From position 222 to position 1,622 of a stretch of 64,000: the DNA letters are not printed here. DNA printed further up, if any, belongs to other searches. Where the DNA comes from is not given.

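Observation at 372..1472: Bacterial ERG4/ERG24-type sterol reductase homologue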

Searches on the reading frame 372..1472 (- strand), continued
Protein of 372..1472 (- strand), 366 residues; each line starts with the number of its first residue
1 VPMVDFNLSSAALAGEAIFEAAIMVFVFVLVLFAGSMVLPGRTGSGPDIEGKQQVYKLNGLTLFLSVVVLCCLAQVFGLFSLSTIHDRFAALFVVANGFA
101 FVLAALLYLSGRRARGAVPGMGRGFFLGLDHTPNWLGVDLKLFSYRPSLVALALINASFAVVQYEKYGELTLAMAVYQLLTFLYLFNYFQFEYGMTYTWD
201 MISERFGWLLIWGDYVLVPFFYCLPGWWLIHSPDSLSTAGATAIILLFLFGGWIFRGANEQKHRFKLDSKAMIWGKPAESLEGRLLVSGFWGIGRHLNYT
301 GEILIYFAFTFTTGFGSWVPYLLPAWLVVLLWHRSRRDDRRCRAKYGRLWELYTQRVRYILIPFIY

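Call 10: find_encoding_contigs(protein=P0008, flank=8000, max_places=3)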
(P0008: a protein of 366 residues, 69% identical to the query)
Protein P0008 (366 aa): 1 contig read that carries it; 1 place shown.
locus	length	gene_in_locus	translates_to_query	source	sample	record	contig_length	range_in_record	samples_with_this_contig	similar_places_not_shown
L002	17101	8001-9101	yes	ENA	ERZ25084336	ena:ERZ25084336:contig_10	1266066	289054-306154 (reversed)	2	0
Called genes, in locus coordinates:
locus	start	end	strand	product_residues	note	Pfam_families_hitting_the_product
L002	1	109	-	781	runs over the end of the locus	PF03176:MMPL, PF02460:Patched (weak), PF12349:Sterol-sensing (weak), PF03176:MMPL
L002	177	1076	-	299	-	PF00067:p450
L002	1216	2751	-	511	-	PF20042:DUF6444, PF03050:DDE_Tnp_IS66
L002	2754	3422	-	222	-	-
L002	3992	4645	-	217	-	PF05719:GPP34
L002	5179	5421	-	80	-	PF01609:DDE_Tnp_1 (weak)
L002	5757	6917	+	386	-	PF05368:NmrA (weak), PF01073:3Beta_HSD, PF01370:Epimerase, PF02719:Polysacc_synt_2, PF07993:NAD_binding_4 (faint), PF13460:NAD_binding_10, PF16363:GDP_Man_Dehyd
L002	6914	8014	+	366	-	PF00355:Rieske, PF19112:VanA_C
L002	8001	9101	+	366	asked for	PF01222:ERG4_ERG24, PF06966:DUF1295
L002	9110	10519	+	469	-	PF00067:p450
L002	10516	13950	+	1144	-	PF01266:DAO (weak), PF01494:FAD_binding_3, PF12831:FAD_oxidored (weak), PF13450:NAD_binding_8 (weak), PF08491:SE, PF13249:SQHop_cyclase_N, PF13243:SQHop_cyclase_C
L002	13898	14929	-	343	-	PF02353:CMAS, PF13489:Methyltransf_23, PF01209:Ubie_methyltran (weak), PF13847:Methyltransf_31, PF08241:Methyltransf_11, PF08242:Methyltransf_12, PF13649:Methyltransf_25, PF08498:Sterol_MT_C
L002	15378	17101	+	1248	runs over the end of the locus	PF05378:Hydant_A_N, PF01968:Hydantoinase_A, PF19278:Hydant_A_C (weak), PF02538:Hydantoinase_B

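Call 17: find_related_loci(query=A1, collection=genome_contigs, flank=10000)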
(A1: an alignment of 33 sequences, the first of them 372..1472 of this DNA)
Query A1 (366 aa) in genome_contigs; peptide patterns used: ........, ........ (x = any residue, [..] = any of these).
358 stretches matched a pattern; 347 encode a relative of the query (tblastn E <= 1e-3); the best 80 are kept; 80 distinct loci.
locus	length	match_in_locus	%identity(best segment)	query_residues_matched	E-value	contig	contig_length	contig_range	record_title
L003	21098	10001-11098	99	1-366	0e+0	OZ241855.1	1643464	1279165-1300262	MAG: Thermodesulfobacteriota bacterium isolate bf97cff6-840b-426a-aed0-598d6d542999 genome assembly, chromosome: 1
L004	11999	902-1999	93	1-366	0e+0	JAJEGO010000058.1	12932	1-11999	MAG: Candidatus Dadabacteria bacterium isolate p16x57bins.17 k141_1099643, whole genome shotgun sequence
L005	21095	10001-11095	89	2-366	0e+0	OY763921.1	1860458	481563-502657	MAG: Thermodesulfobacteriota bacterium isolate 558d1e46-7206-424d-903a-c7a0170f7b97 genome assembly, chromosome: 1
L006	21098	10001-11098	69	1-366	1e-173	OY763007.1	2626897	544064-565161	MAG: Nitrospirales bacterium isolate d9641d0a-9015-4cc2-bf8e-6a264f466c72 genome assembly, chromosome: 1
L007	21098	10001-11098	69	1-366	4e-171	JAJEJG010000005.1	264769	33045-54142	MAG: Nitrospirales bacterium isolate p16x63bins.32 k141_835293, whole genome shotgun sequence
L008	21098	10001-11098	69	1-366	5e-170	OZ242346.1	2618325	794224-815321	MAG: Nitrospirales bacterium isolate 9c02dde2-7a43-4f12-96c5-beceef923469 genome assembly, chromosome: 1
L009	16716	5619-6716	69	1-366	5e-168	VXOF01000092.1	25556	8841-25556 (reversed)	MAG: Nitrospira sp. SB0662_bin_26 NODE_1860_length_25556_cov_33.863260, whole genome shotgun sequence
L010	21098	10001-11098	67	1-366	4e-166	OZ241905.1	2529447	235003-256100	MAG: Nitrospirales bacterium isolate 4ba8bffd-60cb-465e-9873-b59a9ad782a3 genome assembly, chromosome: 1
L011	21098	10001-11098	69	1-366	2e-166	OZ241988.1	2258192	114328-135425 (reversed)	MAG: Nitrospirales bacterium isolate a9a036fa-ce6a-47a6-b6ba-e810451c52c0 genome assembly, chromosome: 1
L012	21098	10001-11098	68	1-366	2e-166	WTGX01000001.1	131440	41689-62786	MAG: Nitrospira sp. isolate CO36405bin_1 NODE_21_length_131440_cov_331.626738, whole genome shotgun sequence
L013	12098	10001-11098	67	1-366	2e-165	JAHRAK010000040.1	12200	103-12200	MAG: Nitrospirales bacterium isolate MEX2-MAG12 k127_172383_4196, whole genome shotgun sequence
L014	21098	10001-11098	67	1-366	3e-164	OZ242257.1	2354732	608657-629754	MAG: Nitrospirales bacterium isolate 66fd3267-97ed-4924-ace5-d8bca7d64734 genome assembly, chromosome: 1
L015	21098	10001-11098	66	1-366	6e-164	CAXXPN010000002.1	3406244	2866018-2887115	MAG: Alphaproteobacteria bacterium isolate 777528ef-fd8a-40bb-88bf-29da65da1541 genome assembly, contig: contig_2, whole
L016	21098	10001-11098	67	1-366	8e-164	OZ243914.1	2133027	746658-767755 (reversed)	MAG: Nitrospirales bacterium isolate bb28a9cb-1d03-40f6-9fdf-08dcae54ddd0 genome assembly, chromosome: 1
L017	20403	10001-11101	67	1-366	1e-163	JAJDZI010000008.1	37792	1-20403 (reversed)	MAG: Nitrospirales bacterium isolate jk18x40bins.30 k141_1301043, whole genome shotgun sequence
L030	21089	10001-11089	70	3-366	9e-176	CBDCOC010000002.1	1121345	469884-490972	MAG: Bryobacterales bacterium isolate 563e2126-20b4-4440-9010-20653566d31b genome assembly, contig: contig_2, whole geno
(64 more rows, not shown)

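Call 42: search_protein_families(library=ncbifam, proteins=[L002:6914-8014:+, L002:5757-6917:+, L002:9110-10519:+, L002:10516-13950:+, L004:2016-3392:+], max_evalue=0.001)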
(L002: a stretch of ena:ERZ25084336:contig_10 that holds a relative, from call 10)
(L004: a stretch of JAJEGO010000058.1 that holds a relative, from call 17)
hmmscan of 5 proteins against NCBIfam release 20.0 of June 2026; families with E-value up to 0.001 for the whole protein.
L002:6914-8014:+ (366 aa): 9 families
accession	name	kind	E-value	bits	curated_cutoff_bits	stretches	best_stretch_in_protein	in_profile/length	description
NF052579.1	BetMthstMoxSdmAMthl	equivalog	1.1e-120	402.8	600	1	19-355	5-343/351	4beta-methylsterol monooxygenase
NF007422.0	PRK09965.1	equivalog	1.7e-08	34.5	113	1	37-135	8-97/106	bifunctional 3-phenylpropionate/cinnamic acid dioxygenase ferredoxin subunit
NF042946.1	3PPDioc_HcaE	equivalog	8.2e-08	31.7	830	1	40-111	48-120/450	3-phenylpropionate/cinnamic acid dioxygenase subunit alpha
NF041683.1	ant_diox_AndAb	equivalog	5.3e-06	26.6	150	1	32-95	2-64/100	anthranilate 1,2-dioxygenase ferredoxin subunit AndAb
TIGR02378.1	nirD_assim_sml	equivalog_domain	1.4e-05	25.2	74.65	1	32-136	2-103/105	nitrite reductase small subunit NirD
NF058607.1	GlBtMonoOxGbcA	equivalog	1.4e-05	23.7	670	1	44-100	69-126/420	glycine betaine monooxygenase oxygenase subunit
TIGR02377.1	MocE_fam_FeS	subfamily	1.8e-05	24.7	136.15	1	53-133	23-96/101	MocE family 2Fe-2S type ferredoxin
NF041684.1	ant_diox_AndAc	equivalog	5.4e-05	21.9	750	1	56-111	72-128/418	anthranilate 1,2-dioxygenase large subunit AndAc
NF042948.2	3PPDioc_HcaC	equivalog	0.00016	21.9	150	1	39-103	10-74/105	3-phenylpropionate/cinnamic acid dioxygenase ferredoxin subunit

L002:5757-6917:+ (386 aa): 27 families (the best 25 are shown)
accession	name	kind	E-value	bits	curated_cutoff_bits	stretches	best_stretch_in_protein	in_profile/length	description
NF052578.1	StrlDmthSdmBMthl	equivalog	3.6e-87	293.2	600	1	17-344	4-325/328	sterol demethylase protein SdmB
TIGR03466.1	HpnA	hypoth_equivalog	7.4e-68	228.8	367.65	1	16-339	3-319/327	hopanoid-associated sugar epimerase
NF042422.1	oxyalk_red_OleD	equivalog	5.9e-23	81.7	580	1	16-328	3-314/329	2-alkyl-3-oxoalkanoate reductase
NF042423.1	oxyalk_red_Shew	equivalog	6.5e-20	71.5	580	1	15-327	10-320/331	2-alkyl-3-oxoalkanoate reductase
TIGR04180.1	EDH_00030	hypoth_equivalog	5e-16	58.6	475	1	16-132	1-124/297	NAD-dependent 4,6-dehydratase LegB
NF041293.1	G6PDh_Azf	equivalog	9.6e-10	38.3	400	1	15-135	4-121/252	NAD-dependent glucose-6-phosphate dehydrogenase Azf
TIGR04130.1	FnlA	equivalog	1e-09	37.8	730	1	17-132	8-127/337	UDP-N-acetylglucosamine 4,6-dehydratase/5-epimerase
NF004520.0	PRK05865.1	equivalog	7.7e-09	34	1509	1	16-190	3-130/854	sugar epimerase family protein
TIGR01746.1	Thioester-redct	subfamily_domain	8.6e-09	35.1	213.35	1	99-190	106-197/371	thioester reductase domain-containing protein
TIGR01179.1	galE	equivalog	1.2e-08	34.2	262.3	1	16-170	2-156/332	UDP-glucose 4-epimerase GalE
NF050030.1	thlkprotThyD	equivalog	1.7e-08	34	400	1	16-136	3-127/305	thylakoid membrane protein ThyD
TIGR01181.1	dTDP_gluc_dehyt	equivalog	2.6e-08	33.3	365.1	1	16-255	2-252/321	dTDP-glucose 4,6-dehydratase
TIGR02622.1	CDP_4_6_dhtase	equivalog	4.1e-08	32.7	278.45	1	16-199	7-202/352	CDP-glucose 4,6-dehydratase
NF043036.1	ErythonDh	equivalog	7.8e-08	31.9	325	1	16-138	3-134/321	D-erythronate dehydrogenase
TIGR03589.1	PseB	equivalog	1.2e-06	27.7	407.75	1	16-126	7-122/324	UDP-N-acetylglucosamine 4,6-dehydratase (inverting)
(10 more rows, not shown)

L002:9110-10519:+ (469 aa): 10 families
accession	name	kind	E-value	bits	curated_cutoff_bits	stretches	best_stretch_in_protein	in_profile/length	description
NF051859.1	AlbFlvMonOxTrpSyn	equivalog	2e-54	184.9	700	1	22-433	19-429/457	bifunctional albaflavenone monooxygenase/terpene synthase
NF050147.1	aminopyruv_ApyO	equivalog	2.7e-37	128.5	525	1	121-433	95-395/444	RiPP biosynthesis cytochrome P450 ApyO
NF045812.1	PentlenOxigase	equivalog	2.1e-32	112.5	800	1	28-428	7-406/444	pentalenene oxygenase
TIGR04538.1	P450_cycloAA_1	subfamily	2.9e-17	62.6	500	1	125-432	88-367/395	cytochrome P450, cyclodipeptide synthase-associated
TIGR04515.1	P450_rel_GT_act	subfamily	4.2e-08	33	343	1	323-394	260-333/386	P450-derived glycosyltransferase activator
NF041802.1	P450_SolI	exception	3e-06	25.9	850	1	326-451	299-415/424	solanimycin biosynthesis cytochrome P450 SolI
NF041177.1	Cyp119_Thmprot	equivalog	1.4e-05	24.1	680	1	317-421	236-330/368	cytochrome P450 Cyp119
NF053744.1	FAProxCypCBc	equivalog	1.8e-05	23.5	600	1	56-433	34-386/416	CYP152 family fatty-acid peroxygenase CypC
NF045816.1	PentlenlactSyn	equivalog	0.0001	21.2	700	1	232-431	194-366/396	pentalenolactone synthase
TIGR04458.1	CYP450_TxtE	equivalog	0.00017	20.3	500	1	366-433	319-377/403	4-nitrotryptophan synthase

L002:10516-13950:+ (1144 aa): 61 families (the best 25 are shown)
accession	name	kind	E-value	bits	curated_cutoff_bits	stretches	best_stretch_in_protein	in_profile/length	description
TIGR03463.1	osq_cycl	subfamily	4.3e-221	735.6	851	1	484-1106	2-633/634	2,3-oxidosqualene cyclase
TIGR01787.1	squalene_cyclas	subfamily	9.2e-149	496.9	322.7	1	478-1108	1-621/622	squalene/oxidosqualene cyclases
TIGR01507.1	hopene_cyclase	equivalog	4.4e-77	259.9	431.1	1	478-1112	20-638/640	squalene--hopene cyclase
TIGR01988.1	Ubi-OHases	subfamily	1e-21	77.3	224.65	1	10-309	1-310/387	ubiquinone biosynthesis hydroxylase, UbiH/UbiF/VisC/COQ6 family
NF005612.0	PRK07364.1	equivalog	1.3e-20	73.4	487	1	7-309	17-326/415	FAD-dependent hydroxylase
TIGR04277.1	squa_tetra_cyc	equivalog_domain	3.6e-18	65.4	500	1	862-1108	372-621/624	tetrahymanol synthase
NF004829.0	PRK06183.1-3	subfamily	3.3e-16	59.1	390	1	5-173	5-186/520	bifunctional 3-(3-hydroxy-phenyl)propionate/3-hydroxycinnamic acid hydroxylase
NF005788.0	PRK07608.1-3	equivalog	1.7e-15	56.7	478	2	9-173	3-177/388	UbiH/UbiF family hydroxylase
NF005691.0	PRK07494.1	equivalog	3e-15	55.7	459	2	6-65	6-64/404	UbiH/UbiF family hydroxylase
TIGR02032.1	GG-red-SF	subfamily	1.5e-14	54.4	158.8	1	9-172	1-159/297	geranylgeranyl reductase family protein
NF006593.0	PRK09126.1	equivalog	3e-13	49.4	420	0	9-43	5-39/393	5-demethoxyubiquinol-8 5-hydroxylase UbiM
TIGR01984.1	UbiH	equivalog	7.6e-12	44.7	392.2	1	10-309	1-308/382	2-octaprenyl-6-methoxyphenyl hydroxylase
NF005313.0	PRK06847.1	subfamily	3.2e-11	42.8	372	1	10-168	6-169/375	hypothetical protein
NF004356.0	PRK05732.1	equivalog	7.4e-11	41.5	384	1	111-310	117-315/395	2-octaprenyl-6-methoxyphenyl hydroxylase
NF005951.1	PRK08020.1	equivalog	8.1e-11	41.3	590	1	103-309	106-310/388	3-demethoxyubiquinol 3-hydroxylase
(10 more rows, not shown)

L004:2016-3392:+ (458 aa): 9 families
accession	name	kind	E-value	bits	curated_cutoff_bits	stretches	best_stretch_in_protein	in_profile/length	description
NF051859.1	AlbFlvMonOxTrpSyn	equivalog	7.5e-49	166.5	700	1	12-422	20-429/457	bifunctional albaflavenone monooxygenase/terpene synthase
NF050147.1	aminopyruv_ApyO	equivalog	6.2e-34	117.4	525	1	110-426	95-399/444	RiPP biosynthesis cytochrome P450 ApyO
NF045812.1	PentlenOxigase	equivalog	9.8e-34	116.9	800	1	18-411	8-400/444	pentalenene oxygenase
TIGR04538.1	P450_cycloAA_1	subfamily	8.3e-16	57.8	500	1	223-420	188-366/395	cytochrome P450, cyclodipeptide synthase-associated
NF053744.1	FAProxCypCBc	equivalog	9.8e-11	40.9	600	1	39-422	28-386/416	CYP152 family fatty-acid peroxygenase CypC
NF041802.1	P450_SolI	exception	5.1e-08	31.8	850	1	311-438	295-413/424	solanimycin biosynthesis cytochrome P450 SolI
TIGR04515.1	P450_rel_GT_act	subfamily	6.3e-08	32.4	343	1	313-375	261-323/386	P450-derived glycosyltransferase activator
NF041177.1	Cyp119_Thmprot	equivalog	3.3e-06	26.1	680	1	311-409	241-329/368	cytochrome P450 Cyp119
TIGR04458.1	CYP450_TxtE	equivalog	0.00019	20.2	500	1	312-421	276-376/403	4-nitrotryptophan synthase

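Call 43: search_solved_structures(query=L004:2016-3392:+, max_evalue=1e-30)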
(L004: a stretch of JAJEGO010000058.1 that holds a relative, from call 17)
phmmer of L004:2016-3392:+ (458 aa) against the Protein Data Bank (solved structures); distinct sequences matched with E-value up to 1e-30: 57.
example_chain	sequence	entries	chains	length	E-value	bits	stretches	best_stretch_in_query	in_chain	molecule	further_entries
7jj1_A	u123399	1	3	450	9.3e-100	337.8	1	14-451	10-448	Cytochrome P450 51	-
6mcw_A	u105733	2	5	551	9.7e-100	337.7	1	14-452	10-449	Cytochrome P450 51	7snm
6mi0_A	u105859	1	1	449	1.2e-99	337.4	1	14-451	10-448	Cytochrome P450 51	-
6q2c_A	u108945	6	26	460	3.6e-98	332.5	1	9-452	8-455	Obtusifoliol 14alphademethylase | Obtusifoliol 14alphademethylase, putative | sterol 14a-demethylase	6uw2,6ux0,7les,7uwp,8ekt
5tl8_A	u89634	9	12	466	7.7e-83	282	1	9-453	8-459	Protein CYP51 | CYP51, sterol 14alpha-demethylase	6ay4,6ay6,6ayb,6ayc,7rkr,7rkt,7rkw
7tef_A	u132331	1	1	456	1.2e-81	278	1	13-453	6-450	Cytochrome P450 51B1 Cyp51B1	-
1x8v_A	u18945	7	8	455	1.9e-80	274.1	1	13-452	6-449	Cytochrome P450 51 | STEROL 14ALPHA-DEMETHYLASE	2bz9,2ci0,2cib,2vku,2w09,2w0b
1e9x_A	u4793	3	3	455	2.4e-80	273.7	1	13-452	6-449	CYTOCHROME P450 51-LIKE RV0764C | CYTOCHROME P450 51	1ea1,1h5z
2w0a_A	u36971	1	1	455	1.3e-79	271.4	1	13-452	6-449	CYTOCHROME P450 51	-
9bat_A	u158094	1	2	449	4.8e-79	269.5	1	13-451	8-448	Lanosterol 14-alpha demethylase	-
1u13_A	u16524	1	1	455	5.1e-79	269.4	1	13-452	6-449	Cytochrome P450 51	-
8yqo_A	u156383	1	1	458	1.6e-77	264.5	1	9-452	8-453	Lanosterol 14-alpha demethylase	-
4uhl_A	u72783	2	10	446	6.1e-77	262.5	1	14-452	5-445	STEROL 14-ALPHA DEMETHYLASE | Lanosterol 14-alpha demethylase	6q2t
3jus_A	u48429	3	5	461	6.4e-77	262.5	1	14-452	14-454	Lanosterol 14-alpha demethylase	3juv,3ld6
4uhi_A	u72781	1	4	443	1e-76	261.8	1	18-452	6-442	STEROL 14-ALPHA DEMETHYLASE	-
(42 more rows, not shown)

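Call 54: predict_structure(alignment_id=A1)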
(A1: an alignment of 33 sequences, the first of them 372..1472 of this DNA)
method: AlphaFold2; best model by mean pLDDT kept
length: 366 residues; sequences in the alignment: 33
mean_pLDDT: 78.9   pTM: 0.81
mean pLDDT of the five models: 78.9, 78.1, 76.4, 64.2, 58.9
residues with pLDDT >= 90: 106; 70-90: 170; 50-70: 72; < 50: 18
segments of 3 or more residues with pLDDT < 50: 1-7, 357-366
pLDDT, mean of each block of 10 residues (from residue 1): 46 85 91 88 72 78 91 90 90 93 86 65 77 70 80 94 93 94 85 60 72 88 92 86 90 72 66 67 66 72 89 84 91 79 71 54 39
secondary structure, 60 per line:
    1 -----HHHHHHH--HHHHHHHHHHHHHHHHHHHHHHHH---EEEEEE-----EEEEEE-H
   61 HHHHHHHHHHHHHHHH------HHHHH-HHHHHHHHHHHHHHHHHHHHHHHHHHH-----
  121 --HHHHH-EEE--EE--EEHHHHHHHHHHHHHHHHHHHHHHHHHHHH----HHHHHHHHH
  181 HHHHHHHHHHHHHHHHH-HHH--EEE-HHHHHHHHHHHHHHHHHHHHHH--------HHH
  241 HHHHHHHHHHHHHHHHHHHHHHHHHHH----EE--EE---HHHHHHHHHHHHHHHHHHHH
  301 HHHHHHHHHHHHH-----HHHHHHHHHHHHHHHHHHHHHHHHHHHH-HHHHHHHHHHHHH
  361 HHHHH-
elements in order: H6-12 H15-38 E42-47 E53-58 H60-76 H83-87 H89-115 H123-127 E129-131 H140-167 H172-197 E204-206 H208-229 H238-267 H281-313 H319-346 H348-365
